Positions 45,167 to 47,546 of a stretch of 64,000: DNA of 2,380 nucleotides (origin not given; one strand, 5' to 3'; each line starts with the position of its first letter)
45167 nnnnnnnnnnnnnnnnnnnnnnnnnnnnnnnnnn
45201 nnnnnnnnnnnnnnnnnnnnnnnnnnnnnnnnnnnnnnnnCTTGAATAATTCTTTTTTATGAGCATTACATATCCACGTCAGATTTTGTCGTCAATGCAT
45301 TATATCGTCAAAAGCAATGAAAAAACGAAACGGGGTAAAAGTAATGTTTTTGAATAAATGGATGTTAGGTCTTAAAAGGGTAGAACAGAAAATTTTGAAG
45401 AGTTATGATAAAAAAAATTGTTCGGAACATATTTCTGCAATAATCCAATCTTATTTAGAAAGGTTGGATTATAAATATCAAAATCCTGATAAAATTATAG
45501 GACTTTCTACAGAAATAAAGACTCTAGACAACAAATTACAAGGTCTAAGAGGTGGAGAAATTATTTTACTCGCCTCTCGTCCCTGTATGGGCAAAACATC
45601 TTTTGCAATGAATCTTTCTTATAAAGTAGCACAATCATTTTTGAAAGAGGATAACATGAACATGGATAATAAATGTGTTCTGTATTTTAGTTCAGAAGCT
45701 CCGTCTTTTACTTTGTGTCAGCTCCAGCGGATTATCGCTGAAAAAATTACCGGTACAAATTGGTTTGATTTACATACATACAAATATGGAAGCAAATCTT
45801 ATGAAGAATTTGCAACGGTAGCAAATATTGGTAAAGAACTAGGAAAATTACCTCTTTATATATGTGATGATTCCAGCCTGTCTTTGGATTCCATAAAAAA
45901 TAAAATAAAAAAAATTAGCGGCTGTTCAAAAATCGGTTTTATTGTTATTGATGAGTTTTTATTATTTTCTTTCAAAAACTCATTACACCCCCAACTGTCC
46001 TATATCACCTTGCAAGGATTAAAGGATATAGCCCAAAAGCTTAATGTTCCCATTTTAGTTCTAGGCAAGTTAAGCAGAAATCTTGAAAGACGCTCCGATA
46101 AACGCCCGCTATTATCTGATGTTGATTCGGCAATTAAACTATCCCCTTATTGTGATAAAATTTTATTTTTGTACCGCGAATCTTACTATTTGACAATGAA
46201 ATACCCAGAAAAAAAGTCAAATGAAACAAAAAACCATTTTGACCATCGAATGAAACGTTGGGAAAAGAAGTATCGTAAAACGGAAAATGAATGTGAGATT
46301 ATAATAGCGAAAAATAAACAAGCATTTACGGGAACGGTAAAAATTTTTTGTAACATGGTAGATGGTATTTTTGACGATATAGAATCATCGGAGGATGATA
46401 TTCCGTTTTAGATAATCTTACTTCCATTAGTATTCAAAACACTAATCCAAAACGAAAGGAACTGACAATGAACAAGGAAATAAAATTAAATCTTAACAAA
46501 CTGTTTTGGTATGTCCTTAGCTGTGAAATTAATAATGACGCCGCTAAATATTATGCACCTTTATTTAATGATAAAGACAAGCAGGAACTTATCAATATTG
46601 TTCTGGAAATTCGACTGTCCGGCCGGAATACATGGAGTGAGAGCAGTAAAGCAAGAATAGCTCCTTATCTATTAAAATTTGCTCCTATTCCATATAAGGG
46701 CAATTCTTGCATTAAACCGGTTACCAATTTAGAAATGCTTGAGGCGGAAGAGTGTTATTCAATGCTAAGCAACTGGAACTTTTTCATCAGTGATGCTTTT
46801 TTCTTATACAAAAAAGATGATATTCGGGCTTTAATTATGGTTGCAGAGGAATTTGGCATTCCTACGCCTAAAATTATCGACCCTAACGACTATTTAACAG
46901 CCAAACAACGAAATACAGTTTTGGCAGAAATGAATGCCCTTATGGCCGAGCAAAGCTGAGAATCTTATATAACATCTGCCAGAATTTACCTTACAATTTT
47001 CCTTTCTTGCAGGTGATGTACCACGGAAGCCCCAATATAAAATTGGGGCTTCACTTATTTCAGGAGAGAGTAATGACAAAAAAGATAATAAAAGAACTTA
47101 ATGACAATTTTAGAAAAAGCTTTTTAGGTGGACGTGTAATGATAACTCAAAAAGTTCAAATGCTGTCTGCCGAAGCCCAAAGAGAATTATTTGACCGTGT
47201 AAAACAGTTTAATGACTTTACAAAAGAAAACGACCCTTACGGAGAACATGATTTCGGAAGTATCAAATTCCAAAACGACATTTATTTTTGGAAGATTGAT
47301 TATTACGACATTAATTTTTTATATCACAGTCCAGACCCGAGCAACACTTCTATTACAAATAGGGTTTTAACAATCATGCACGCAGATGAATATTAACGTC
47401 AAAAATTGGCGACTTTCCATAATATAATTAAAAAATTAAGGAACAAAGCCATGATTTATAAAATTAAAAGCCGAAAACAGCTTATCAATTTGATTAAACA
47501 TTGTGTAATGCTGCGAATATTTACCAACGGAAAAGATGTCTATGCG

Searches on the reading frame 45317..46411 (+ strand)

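Call 40: search_protein_families(library=pfam, proteins=[window:45317-46411:+], max_evalue=0.01)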
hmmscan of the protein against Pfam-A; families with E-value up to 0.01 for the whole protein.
window:45317-46411:+ (364 aa): 3 families
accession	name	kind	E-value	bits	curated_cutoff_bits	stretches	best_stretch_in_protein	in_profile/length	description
PF03796.21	DnaB_C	-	3.1e-46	158.3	27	1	62-344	1-245/255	DnaB-like helicase C terminal domain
PF13481.12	AAA_25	-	9.9e-08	32.3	27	1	60-249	12-187/195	AAA domain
PF08795.16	DUF1796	-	0.0019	18.5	23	1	272-324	69-120/166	Putative papain-like cysteine peptidase (DUF1796)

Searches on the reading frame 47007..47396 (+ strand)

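Call 40: search_protein_families(library=pfam, proteins=[window:47007-47396:+], max_evalue=0.01)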
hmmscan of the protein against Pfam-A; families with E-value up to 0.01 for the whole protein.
window:47007-47396:+ (129 aa): 1 family
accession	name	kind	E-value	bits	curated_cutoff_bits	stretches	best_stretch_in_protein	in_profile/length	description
PF12599.13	DUF3768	-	3e-34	117.3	25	1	46-128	1-83/83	Protein of unknown function (DUF3768)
